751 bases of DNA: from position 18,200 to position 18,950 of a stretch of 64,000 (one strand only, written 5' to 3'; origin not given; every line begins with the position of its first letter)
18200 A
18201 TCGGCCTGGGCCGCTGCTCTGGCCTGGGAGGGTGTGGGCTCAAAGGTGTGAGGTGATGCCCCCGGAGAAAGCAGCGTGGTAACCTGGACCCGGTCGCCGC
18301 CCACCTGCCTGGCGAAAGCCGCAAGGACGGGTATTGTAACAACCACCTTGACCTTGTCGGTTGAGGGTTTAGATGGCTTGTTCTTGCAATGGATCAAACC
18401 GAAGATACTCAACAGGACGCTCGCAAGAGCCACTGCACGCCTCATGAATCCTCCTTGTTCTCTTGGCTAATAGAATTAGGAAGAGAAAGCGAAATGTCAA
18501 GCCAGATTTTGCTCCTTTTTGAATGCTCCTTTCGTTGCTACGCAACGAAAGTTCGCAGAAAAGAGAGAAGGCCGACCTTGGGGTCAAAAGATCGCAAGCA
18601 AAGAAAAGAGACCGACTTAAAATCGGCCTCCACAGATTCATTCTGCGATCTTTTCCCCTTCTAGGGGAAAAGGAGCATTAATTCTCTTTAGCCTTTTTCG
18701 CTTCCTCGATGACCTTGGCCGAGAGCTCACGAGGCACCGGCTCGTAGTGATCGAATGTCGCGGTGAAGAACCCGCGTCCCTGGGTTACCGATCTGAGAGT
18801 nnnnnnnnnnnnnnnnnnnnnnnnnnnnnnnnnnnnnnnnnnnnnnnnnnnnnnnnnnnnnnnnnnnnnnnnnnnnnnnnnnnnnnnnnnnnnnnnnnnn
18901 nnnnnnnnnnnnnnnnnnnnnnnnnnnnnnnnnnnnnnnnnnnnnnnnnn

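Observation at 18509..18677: Hairpin element with conserved arms, variable compensated stem and a built-in stop codon (at least 6 copies)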

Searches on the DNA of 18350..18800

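Call 26: search_rna_families(source=window, start=18350, end=18800, threshold=evalue, max_evalue=10)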
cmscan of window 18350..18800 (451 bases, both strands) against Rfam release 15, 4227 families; matches with E-value up to 10: 7.
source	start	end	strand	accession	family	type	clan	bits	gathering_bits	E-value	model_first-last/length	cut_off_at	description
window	18603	18682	+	RF02589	Spy779816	Gene; sRNA;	-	18.1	67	2.3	1-88/88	no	S. pyogenes small RNA 779816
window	18598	18659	-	RF02430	SpF19_sRNA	Gene; sRNA;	-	15.3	60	9.6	1-99/99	no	Streptococcus sRNA SpF19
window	18469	18530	+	RF02436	SpF43_sRNA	Gene; sRNA;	-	14.8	70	5.7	1-99/99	no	Streptococcus sRNA SpF43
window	18532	18547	-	RF01990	SECIS_4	Cis-reg;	-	14.2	38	3.9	13-28/38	no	Selenocysteine insertion sequence 4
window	18579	18659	-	RF04173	MIR847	Gene; miRNA;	-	14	184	3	1-164/164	no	MIR847 microRNA precursor family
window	18359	18440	+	RF02474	GlsR5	Gene; snRNA; snoRNA; CD-box;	-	12.5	100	2.6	1-89/89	no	Small nucleolar RNA GlsR5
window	18529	18564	-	RF02113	DLG2-AS1_2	Gene; lncRNA;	-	9.4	70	4.3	180-215/215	no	DLG2 antisense RNA 1 conserved region 2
